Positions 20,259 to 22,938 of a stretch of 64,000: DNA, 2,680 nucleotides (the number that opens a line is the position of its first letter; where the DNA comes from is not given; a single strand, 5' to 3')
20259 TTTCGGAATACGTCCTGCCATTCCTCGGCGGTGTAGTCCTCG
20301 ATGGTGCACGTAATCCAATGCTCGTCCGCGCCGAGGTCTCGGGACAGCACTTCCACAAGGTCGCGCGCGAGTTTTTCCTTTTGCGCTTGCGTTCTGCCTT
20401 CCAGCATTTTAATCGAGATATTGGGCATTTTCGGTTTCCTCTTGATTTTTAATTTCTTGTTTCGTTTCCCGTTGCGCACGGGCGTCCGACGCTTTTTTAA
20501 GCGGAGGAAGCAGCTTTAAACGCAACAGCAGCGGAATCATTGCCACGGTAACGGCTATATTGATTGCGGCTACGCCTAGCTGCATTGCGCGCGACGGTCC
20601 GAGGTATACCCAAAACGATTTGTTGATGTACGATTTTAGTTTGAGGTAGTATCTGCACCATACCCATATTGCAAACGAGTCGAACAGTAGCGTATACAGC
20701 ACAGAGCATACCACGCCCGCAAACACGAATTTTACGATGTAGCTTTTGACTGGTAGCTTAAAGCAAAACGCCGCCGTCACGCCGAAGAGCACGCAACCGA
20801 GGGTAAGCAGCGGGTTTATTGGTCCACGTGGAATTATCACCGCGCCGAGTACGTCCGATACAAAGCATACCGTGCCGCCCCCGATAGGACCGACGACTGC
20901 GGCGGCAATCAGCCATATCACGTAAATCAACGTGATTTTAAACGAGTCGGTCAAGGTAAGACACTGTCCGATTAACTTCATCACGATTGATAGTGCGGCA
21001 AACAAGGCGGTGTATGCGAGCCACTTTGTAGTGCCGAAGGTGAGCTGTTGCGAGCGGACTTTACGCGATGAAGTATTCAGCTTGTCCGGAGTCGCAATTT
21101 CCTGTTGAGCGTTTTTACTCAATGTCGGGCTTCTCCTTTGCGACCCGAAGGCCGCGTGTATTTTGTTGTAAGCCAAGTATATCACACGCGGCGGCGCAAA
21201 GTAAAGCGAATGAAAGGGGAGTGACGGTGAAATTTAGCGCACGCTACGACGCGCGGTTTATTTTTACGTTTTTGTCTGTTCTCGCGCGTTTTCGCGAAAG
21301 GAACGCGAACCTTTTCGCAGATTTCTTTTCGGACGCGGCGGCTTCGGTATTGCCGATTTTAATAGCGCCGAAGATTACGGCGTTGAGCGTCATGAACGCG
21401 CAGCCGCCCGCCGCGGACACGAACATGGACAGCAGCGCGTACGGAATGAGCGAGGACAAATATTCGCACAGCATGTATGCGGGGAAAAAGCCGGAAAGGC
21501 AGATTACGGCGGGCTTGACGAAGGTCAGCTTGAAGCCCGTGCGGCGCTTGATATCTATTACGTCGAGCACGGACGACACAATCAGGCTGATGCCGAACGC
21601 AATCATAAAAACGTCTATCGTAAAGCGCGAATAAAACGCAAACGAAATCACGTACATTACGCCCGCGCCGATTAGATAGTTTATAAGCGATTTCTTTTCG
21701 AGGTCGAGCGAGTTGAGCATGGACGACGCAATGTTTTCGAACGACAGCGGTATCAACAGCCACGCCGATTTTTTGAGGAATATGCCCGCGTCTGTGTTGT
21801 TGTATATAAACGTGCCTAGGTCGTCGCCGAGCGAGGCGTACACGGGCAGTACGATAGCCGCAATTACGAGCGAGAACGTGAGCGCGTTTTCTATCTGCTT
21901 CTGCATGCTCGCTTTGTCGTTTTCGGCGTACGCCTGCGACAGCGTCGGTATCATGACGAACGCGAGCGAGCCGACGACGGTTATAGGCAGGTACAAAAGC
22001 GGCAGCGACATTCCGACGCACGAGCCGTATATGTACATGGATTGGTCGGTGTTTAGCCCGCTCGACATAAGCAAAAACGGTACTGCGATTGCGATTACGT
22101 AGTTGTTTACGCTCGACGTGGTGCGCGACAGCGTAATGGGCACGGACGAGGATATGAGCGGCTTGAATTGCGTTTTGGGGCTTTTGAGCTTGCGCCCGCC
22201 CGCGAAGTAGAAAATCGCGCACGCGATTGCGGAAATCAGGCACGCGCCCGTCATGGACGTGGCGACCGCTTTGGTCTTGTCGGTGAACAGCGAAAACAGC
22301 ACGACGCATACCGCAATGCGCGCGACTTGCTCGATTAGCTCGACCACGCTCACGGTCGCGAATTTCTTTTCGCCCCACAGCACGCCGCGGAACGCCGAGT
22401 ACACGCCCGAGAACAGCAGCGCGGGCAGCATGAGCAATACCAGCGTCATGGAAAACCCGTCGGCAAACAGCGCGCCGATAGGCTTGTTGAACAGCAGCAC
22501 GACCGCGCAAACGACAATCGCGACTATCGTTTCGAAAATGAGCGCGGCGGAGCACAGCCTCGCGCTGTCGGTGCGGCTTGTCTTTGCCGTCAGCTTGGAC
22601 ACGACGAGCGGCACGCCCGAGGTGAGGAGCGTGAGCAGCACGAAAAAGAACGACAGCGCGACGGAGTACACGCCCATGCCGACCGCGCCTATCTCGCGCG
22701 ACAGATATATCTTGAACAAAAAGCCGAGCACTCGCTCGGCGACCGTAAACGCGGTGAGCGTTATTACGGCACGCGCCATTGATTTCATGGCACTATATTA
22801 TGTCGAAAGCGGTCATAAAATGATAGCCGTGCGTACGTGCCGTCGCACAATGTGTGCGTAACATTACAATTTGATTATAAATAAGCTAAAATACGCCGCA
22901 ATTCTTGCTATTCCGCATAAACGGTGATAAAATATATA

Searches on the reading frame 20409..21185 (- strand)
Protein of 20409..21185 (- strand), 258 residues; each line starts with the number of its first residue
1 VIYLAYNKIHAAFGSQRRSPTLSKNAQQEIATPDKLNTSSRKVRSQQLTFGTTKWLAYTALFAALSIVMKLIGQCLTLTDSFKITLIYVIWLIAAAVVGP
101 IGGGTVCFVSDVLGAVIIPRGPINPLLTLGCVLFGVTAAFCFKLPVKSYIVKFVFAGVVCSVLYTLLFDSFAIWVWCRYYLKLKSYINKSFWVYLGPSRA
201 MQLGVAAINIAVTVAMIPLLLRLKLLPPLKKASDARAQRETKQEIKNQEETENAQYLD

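Call 17: search_protein_families(library=pfam, proteins=[window:20409-21185:-], max_evalue=0.001)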
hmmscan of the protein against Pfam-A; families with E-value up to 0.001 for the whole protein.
window:20409-21185:- (258 aa): 2 families
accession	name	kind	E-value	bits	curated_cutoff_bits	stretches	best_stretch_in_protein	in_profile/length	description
PF12822.12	ECF_trnsprt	-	3.9e-12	47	30.7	1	56-215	3-167/169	ECF transporter, substrate-specific component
PF07155.17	ECF-ribofla_trS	-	6.5e-05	23.4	26.7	1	52-208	3-161/172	ECF-type riboflavin transporter, S component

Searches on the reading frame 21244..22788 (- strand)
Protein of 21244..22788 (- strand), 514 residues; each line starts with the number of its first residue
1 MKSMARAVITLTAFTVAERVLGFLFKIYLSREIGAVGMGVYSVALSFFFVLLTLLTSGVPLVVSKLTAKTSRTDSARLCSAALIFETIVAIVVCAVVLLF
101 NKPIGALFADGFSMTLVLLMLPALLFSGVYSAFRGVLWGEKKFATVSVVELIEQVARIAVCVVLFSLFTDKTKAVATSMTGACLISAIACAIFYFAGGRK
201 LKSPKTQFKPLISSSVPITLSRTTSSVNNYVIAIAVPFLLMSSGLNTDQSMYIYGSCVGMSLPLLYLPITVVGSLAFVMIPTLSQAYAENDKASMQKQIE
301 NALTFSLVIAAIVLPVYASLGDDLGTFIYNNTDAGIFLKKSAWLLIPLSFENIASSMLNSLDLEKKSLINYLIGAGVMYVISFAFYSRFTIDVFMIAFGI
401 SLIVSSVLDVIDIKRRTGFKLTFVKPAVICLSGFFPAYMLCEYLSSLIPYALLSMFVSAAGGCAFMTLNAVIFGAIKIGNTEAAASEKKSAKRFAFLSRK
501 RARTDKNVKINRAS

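Call 17: search_protein_families(library=pfam, proteins=[window:21244-22788:-], max_evalue=0.001)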
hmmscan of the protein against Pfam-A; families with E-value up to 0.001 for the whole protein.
window:21244-22788:- (514 aa): 3 families
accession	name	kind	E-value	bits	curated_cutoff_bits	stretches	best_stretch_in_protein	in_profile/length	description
PF01943.22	Polysacc_synt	-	1.4e-22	80.9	28.2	1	6-285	3-272/274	Polysaccharide biosynthesis protein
PF03023.19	MurJ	-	1.6e-11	43.9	27.4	1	63-419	38-405/451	Lipid II flippase MurJ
PF01554.23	MatE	-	6.3e-09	36.2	24.9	1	20-162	11-160/161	MatE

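Call 75: find_encoding_contigs(protein=window:21244-22788:-, flank=10000, max_places=4)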
Protein window:21244-22788:- (514 aa): 6 contigs read that carry it; 4 places shown.
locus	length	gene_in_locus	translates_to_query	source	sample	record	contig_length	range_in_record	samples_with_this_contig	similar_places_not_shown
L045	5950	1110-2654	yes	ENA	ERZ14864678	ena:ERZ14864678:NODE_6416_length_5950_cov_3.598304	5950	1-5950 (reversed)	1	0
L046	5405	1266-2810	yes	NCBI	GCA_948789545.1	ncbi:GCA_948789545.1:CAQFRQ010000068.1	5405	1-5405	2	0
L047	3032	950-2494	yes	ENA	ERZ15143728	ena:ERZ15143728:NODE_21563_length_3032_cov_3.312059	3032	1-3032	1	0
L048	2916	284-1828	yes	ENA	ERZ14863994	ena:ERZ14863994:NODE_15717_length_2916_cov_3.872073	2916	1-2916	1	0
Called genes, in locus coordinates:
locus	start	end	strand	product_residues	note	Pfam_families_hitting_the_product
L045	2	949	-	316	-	?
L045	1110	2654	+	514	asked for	PF01554:MatE (weak), PF01943:Polysacc_synt, PF03023:MurJ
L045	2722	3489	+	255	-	PF12822:ECF_trnsprt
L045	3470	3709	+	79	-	PF01361:Tautomerase, PF14552:Tautomerase_2 (weak)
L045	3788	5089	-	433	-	PF12725:DUF3810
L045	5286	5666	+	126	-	-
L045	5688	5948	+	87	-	?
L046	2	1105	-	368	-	?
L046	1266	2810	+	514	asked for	PF01554:MatE (weak), PF01943:Polysacc_synt, PF03023:MurJ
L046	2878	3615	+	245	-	PF12822:ECF_trnsprt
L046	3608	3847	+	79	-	PF01361:Tautomerase, PF14552:Tautomerase_2 (weak)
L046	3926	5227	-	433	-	PF12725:DUF3810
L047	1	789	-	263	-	?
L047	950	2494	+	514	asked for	PF01554:MatE (weak), PF01943:Polysacc_synt, PF03023:MurJ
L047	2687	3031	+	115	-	?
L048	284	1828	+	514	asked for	PF01554:MatE (weak), PF01943:Polysacc_synt, PF03023:MurJ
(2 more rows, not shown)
